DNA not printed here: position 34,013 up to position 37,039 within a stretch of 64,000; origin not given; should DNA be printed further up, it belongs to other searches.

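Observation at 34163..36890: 909-aa orphan polytopic membrane protein co-translated with Wzx flippase and a methyltransferase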

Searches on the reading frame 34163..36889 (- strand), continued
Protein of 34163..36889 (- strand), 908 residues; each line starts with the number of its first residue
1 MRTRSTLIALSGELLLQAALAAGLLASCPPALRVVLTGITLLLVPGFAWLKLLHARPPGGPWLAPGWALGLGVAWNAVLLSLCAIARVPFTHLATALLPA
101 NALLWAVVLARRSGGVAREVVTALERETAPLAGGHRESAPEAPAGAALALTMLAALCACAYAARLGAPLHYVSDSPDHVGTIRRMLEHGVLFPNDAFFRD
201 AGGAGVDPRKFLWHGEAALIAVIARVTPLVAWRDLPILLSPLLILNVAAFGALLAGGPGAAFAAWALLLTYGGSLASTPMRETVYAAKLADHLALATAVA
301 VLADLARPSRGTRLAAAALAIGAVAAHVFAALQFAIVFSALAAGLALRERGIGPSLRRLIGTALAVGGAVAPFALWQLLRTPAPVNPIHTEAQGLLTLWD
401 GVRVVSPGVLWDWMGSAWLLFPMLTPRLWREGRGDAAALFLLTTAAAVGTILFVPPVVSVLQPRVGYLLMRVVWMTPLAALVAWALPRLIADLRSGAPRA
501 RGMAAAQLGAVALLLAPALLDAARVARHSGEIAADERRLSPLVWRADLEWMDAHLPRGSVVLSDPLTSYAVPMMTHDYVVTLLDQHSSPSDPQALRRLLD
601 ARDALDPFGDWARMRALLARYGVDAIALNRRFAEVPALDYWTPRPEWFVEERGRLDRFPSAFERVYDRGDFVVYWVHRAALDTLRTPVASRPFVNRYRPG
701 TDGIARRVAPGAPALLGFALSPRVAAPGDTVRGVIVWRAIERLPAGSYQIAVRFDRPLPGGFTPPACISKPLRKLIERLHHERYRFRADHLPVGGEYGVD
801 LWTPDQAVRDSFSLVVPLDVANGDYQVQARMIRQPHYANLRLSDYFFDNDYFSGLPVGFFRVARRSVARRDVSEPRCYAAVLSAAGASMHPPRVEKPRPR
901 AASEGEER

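Call 31: predict_structure(alignment_id=A1)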
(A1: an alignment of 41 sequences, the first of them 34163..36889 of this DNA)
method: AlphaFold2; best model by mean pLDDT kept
length: 908 residues; sequences in the alignment: 41
mean_pLDDT: 90.6   pTM: 0.90
mean pLDDT of the five models: 90.6, 89.5, 89.5, 89.3, 88.9
residues with pLDDT >= 90: 749; 70-90: 85; 50-70: 26; < 50: 48
segments of 3 or more residues with pLDDT < 50: 131-136, 867-908
pLDDT, mean of each block of 10 residues (from residue 1): 83 94 96 98 97 94 97 97 95 95 94 65 64 49 86 98 95 94 96 94 89 96 98 98 98 97 97 85 96 98 96 98 96 97 97 97 98 88 89 94 93 92 97 96 98 96 90 95 97 96 97 96 94 93 96 97 97 97 91 95 95 96 98 92 95 97 98 98 92 94 84 94 96 96 94 95 93 95 96 93 96 95 97 93 94 96 70 36 30 27 26
secondary structure, 60 per line:
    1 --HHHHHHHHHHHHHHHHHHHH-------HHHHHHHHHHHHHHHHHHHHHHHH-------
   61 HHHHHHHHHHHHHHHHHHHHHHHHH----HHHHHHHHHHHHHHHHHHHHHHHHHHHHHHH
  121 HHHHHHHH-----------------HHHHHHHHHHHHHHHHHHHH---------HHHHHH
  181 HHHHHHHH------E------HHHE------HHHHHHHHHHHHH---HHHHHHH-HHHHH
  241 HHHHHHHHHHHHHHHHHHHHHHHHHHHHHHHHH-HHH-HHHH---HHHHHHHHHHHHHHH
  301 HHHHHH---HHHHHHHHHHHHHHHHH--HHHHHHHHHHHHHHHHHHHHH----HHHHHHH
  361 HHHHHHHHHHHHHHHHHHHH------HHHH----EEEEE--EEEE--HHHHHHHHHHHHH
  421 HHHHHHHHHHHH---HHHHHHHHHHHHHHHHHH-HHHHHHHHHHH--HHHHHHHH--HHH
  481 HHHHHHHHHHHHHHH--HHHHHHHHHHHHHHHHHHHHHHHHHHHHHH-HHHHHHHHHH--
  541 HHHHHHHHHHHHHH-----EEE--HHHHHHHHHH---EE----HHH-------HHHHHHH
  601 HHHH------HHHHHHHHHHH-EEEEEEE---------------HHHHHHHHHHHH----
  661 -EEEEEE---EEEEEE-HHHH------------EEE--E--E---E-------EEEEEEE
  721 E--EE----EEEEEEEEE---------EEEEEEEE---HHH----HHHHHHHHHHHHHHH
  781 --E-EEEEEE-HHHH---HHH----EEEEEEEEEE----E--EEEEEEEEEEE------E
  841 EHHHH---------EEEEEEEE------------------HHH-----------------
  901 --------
elements in order (helices of 4 or more, strands of 3 or more residues): H3-22 H30-53 H61-85 H90-128 H146-165 H175-188 H212-224 H228-234 H236-273 H279-282 H286-306 H310-326 H329-349 H354-380 H387-390 E395-399 E402-405 H408-432 H436-453 H455-465 H468-475 H478-495 H498-527 H529-538 H541-554 E560-562 H565-574 H594-604 H611-621 E623-629 H645-656 E662-667 E671-676 H678-681 E694-696 E714-721 E730-738 E748-755 H766-780 E785-790 H792-795 E806-815 E823-833 H842-845 E855-862

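Call 33: search_protein_representatives(alignment_id=A1)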
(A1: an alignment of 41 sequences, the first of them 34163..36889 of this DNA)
Query: 41 sequences, 856 profile positions. Proteins with E-value up to 0.001 (for the whole library): 1320; up to 1e-10: 564; up to 1e-30: 304. The best 150 are listed.
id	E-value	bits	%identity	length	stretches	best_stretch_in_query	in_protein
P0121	0.0e+00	1239.9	-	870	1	5-850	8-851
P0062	0.0e+00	1235.9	-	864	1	1-851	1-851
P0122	0.0e+00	1120.3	-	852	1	1-850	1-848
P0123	0.0e+00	1107.8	-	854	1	2-848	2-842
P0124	0.0e+00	1026.2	-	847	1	10-851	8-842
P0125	1.3e-293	992.7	-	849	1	2-848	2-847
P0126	1.9e-288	975.6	-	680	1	5-671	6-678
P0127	1.2e-249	847.2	-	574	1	291-847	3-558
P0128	1.3e-206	704.9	-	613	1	201-682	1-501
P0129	7.4e-180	616.3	-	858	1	13-850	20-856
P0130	1.8e-164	565.4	-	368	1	498-849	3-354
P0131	6.5e-156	537.1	-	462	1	5-409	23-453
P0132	7.9e-147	507.1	-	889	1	6-847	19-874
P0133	4.9e-140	484.6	-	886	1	9-851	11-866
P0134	7.2e-140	484.0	-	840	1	32-845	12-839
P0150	5.0e-124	431.6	-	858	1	7-844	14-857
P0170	8.6e-112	391.1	-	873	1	14-845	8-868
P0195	2.8e-95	336.5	-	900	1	5-851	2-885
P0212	2.2e-89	317.0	-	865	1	10-846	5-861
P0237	3.6e-82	293.1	-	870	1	1-845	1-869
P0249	6.8e-80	285.6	-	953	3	5-475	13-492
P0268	4.7e-73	263.0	-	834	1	5-844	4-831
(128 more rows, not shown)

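Call 37: list_cluster_members(proteins=[P0129, P0132, P0134, P0150, P0170, P0195, P0212, P0237, P0249, P0268])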
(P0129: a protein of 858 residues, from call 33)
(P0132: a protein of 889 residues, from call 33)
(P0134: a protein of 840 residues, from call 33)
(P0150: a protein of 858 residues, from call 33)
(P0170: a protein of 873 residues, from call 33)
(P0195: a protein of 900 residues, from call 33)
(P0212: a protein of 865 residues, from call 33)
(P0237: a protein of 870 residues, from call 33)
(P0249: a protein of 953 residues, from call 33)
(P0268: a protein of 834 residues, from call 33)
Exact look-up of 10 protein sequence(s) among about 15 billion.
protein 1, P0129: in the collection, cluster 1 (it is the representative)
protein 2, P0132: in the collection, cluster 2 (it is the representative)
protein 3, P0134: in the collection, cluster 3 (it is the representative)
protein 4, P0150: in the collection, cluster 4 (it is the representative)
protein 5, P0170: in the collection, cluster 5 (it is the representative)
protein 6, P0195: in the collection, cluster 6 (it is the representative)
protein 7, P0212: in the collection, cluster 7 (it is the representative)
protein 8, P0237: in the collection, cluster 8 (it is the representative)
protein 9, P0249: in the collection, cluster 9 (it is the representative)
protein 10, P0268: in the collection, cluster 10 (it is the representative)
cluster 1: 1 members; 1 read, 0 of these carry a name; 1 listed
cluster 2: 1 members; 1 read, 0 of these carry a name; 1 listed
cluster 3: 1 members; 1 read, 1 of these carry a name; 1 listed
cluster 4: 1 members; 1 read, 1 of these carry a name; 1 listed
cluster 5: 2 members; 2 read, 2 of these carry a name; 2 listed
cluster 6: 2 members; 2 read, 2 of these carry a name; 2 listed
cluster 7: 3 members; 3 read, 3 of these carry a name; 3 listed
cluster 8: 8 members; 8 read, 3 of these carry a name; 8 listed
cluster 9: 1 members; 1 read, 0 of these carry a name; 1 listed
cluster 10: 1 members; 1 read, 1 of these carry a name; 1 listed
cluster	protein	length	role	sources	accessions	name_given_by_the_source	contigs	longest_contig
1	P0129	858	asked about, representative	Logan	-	-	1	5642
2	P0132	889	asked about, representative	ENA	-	-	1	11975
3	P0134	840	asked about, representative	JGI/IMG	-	hypothetical protein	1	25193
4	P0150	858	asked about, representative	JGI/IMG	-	hypothetical protein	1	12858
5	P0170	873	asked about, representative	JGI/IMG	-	hypothetical protein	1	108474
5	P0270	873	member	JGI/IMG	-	hypothetical protein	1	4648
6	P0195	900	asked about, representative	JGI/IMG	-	hypothetical protein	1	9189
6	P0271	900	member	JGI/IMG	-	hypothetical protein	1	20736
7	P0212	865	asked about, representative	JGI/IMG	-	hypothetical protein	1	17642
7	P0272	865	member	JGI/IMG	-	hypothetical protein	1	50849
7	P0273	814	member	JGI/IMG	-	hypothetical protein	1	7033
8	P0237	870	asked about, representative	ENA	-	-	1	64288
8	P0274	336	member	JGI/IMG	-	hypothetical protein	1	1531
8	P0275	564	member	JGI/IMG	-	hypothetical protein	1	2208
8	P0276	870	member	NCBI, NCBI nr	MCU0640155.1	MAG: hypothetical protein MUF59_09855 [Candidatus Krumholzibacteria bacterium] | hypothetical protein [Candidatus Krumholzibacteria bacterium]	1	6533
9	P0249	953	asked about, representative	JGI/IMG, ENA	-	-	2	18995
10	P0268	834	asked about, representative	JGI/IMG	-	hypothetical protein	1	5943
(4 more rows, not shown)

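Call 39: find_related_loci(query=A1, collection=genome_contigs, flank=10000)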
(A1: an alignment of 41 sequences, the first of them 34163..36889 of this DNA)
Query A1 (908 aa) in genome_contigs; peptide patterns used: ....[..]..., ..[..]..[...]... (x = any residue, [..] = any of these).
114 stretches matched a pattern; 91 encode a relative of the query (tblastn E <= 1e-3); the best 80 are kept; 80 distinct loci.
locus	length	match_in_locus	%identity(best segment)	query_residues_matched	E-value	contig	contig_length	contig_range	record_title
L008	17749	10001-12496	66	23-865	0e+0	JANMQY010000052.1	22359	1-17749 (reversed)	MAG: Candidatus Eisenbacteria bacterium isolate OTE_51_metabat_109 OTE_51_k141_2153620, whole genome shotgun sequence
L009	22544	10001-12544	61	1-858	0e+0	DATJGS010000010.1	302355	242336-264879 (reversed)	MAG TPA_asm: Candidatus Saccharimonadaceae bacterium isolate SMAG_U15492 k141_1992235, whole genome shotgun sequence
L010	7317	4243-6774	55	14-870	0e+0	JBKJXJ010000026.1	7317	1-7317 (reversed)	MAG: Candidatus Eisenbacteria bacterium isolate swi_bin.170 k127_10517918, whole genome shotgun sequence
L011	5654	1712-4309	55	1-866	0e+0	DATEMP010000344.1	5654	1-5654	MAG TPA_asm: Candidatus Eisenbacteria bacterium isolate SMAG_U8945 k141_1962548, whole genome shotgun sequence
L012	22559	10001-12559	57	1-865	0e+0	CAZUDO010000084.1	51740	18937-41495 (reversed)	MAG TPA_asm: uncultured Candidatus Binatia bacterium isolate binchicken_co165_346 genome assembly, contig: k141_1341307,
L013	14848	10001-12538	55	29-864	0e+0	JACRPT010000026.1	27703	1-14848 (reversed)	MAG: Candidatus Eisenbacteria bacterium isolate NC_groundwater_1994_Pr3_S-0.65um_72_3 SR2-18-Sp65_coassembly_scaffold_43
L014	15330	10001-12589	52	1-873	0e+0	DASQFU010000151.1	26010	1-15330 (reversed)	MAG TPA_asm: Candidatus Limnocylindria bacterium isolate SMAG_U11788 k141_291875, whole genome shotgun sequence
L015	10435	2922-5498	53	2-864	0e+0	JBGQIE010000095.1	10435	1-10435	MAG: Candidatus Eisenbacteria bacterium isolate OBJ2_061818_070_56 k141_1117814_length_10435_cov_12.1531, whole genome s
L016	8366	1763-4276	57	14-866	0e+0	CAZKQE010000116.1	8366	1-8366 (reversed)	MAG TPA_asm: uncultured bacterium isolate SRP287453_co1_29 genome assembly, contig: NODE_16462_length_8366_cov_6.404765,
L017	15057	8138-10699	51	3-864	0e+0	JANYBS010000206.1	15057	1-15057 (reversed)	MAG: Candidatus Eisenbacteria bacterium isolate GL140_6_metabat_35 GL140_6_k141_2434504, whole genome shotgun sequence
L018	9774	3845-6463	52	27-864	0e+0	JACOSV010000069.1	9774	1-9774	MAG: Candidatus Eisenbacteria bacterium isolate NC_groundwater_27_Pr7_B-0.1um_72_14 FFV18_Bp1_scaffold_659028, whole gen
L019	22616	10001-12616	53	1-890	0e+0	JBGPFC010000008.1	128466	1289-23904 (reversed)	MAG: Candidatus Eisenbacteria bacterium isolate OBJ_0618_7090110_76 k141_3460171_length_128466_cov_23.2867, whole genome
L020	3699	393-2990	51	20-905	0e+0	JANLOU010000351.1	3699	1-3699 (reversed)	MAG: Candidatus Eisenbacteria bacterium isolate OTE_38_metabat_53 OTE_38_k141_4715005, whole genome shotgun sequence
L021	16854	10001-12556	52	1-865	0e+0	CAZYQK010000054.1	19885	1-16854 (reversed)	MAG TPA_asm: uncultured bacterium isolate SRP119689_co1_84 genome assembly, contig: NODE_3655_length_19885_cov_7.472617,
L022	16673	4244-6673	56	33-864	0e+0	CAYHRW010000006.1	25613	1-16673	MAG TPA_asm: uncultured bacterium isolate ERP119705_co14_70 genome assembly, contig: NODE_1609_length_25613_cov_10.23288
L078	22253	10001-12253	27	166-908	5e-42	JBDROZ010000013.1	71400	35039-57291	MAG: Candidatus Eisenbacteria bacterium isolate MEGAHIT-group-1.985 k141_8884557, whole genome shotgun sequence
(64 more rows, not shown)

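Call 48: fold_search(model_id=the predicted structure, library=pdb)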
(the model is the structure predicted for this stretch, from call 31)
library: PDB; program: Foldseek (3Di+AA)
matches with E <= 10: 881; with E <= 0.001: 22
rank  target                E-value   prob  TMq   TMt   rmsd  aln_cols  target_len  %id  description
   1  7zlg_A                7.9e-09  1.00  0.35  0.45   9.9       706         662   10  Cryo-EM structure of C-mannosyltransferase CeDPY19, in complex with acceptor peptide and bound to CMT2-Fab and anti-Fa (released 2023-01-11)
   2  7zlh_A                1.9e-08  1.00  0.34  0.44  10.1       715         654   10  Cryo-EM structure of C-mannosyltransferase CeDPY19, in apo state, bound to CMT2-Fab and anti-Fab nanobody (released 2023-01-11)
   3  7oci_F                1.1e-07  1.00  0.39  0.53  11.0       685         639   13  Cryo-EM structure of yeast Ost6p containing oligosaccharyltransferase complex (released 2022-02-16)
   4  9n9j_I                2.0e-07  1.00  0.40  0.50   8.2       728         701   10  Structure of a GRP94 folding intermediate engaged with a CCDC134- and FKBP11-bound secretory translocon (released 2025-11-19)
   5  8age_A                2.6e-07  1.00  0.38  0.51   9.6       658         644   10  Structure of yeast oligosaccharylransferase complex with acceptor peptide bound (released 2022-12-07)
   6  8pn9_A                3.0e-07  1.00  0.40  0.53  10.1       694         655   10  Structure of human oligosaccharyltransferase OST-A complex bound to NGI-1 (released 2024-05-08)
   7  6ezn_F                3.3e-07  1.00  0.38  0.51  12.2       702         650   12  Cryo-EM structure of the yeast oligosaccharyltransferase (OST) complex (released 2018-01-17)
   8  7zli_A                4.4e-07  1.00  0.34  0.44  10.4       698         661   10  Cryo-EM structure of C-mannosyltransferase CeDPY19, in complex with Dol25-P-Man and bound to CMT2-Fab and anti-Fab nan (released 2023-01-11)
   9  8agb_A                7.2e-07  1.00  0.41  0.55  11.1       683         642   12  Structure of yeast oligosaccharylransferase complex with lipid-linked oligosaccharide bound (released 2022-12-07)
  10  6ftg_5                8.9e-07  1.00  0.40  0.54   9.5       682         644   11  Subtomogram average of OST-containing ribosome-translocon complexes from canine rough microsomal membranes (released 2018-03-21)
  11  8if8_C                8.9e-07  1.00  0.37  0.52  10.8       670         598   14  Arabinosyltransferase AftA (released 2023-05-31)
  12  8b6l_I                1.2e-06  1.00  0.40  0.51   8.4       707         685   11  Subtomogram average of the human Sec61-TRAP-OSTA-translocon (released 2022-12-07)
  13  8if8_B                1.4e-06  1.00  0.36  0.49  11.3       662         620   14  Arabinosyltransferase AftA (released 2023-05-31)
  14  3wak                  3.0e-06  1.00  0.35  0.36   8.8       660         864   12  Crystal structure of the Archaeoglobus fulgidus oligosaccharyltransferase (O29867_ARCFU) in the apo form (released 2013-10-30)
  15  6c26_A                3.6e-06  1.00  0.39  0.52  12.7       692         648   13  The Cryo-EM structure of a eukaryotic oligosaccharyl transferase complex (released 2018-01-31)
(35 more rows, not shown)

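Call 49: search_solved_structures(query=A1, max_evalue=10, show_alignments=3)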
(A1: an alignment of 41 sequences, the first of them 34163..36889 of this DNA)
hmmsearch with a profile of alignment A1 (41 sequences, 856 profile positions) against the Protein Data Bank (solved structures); distinct sequences matched with E-value up to 10: 3.
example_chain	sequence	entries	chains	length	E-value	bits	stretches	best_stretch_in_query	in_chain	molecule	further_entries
3etz_A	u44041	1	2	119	1.9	9.5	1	474-546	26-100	Adhesin A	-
6dch_A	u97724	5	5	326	2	9.4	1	544-588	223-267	ScoE protein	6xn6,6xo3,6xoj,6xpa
6l6w_A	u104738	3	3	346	2.3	9.3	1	544-588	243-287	ScoE protein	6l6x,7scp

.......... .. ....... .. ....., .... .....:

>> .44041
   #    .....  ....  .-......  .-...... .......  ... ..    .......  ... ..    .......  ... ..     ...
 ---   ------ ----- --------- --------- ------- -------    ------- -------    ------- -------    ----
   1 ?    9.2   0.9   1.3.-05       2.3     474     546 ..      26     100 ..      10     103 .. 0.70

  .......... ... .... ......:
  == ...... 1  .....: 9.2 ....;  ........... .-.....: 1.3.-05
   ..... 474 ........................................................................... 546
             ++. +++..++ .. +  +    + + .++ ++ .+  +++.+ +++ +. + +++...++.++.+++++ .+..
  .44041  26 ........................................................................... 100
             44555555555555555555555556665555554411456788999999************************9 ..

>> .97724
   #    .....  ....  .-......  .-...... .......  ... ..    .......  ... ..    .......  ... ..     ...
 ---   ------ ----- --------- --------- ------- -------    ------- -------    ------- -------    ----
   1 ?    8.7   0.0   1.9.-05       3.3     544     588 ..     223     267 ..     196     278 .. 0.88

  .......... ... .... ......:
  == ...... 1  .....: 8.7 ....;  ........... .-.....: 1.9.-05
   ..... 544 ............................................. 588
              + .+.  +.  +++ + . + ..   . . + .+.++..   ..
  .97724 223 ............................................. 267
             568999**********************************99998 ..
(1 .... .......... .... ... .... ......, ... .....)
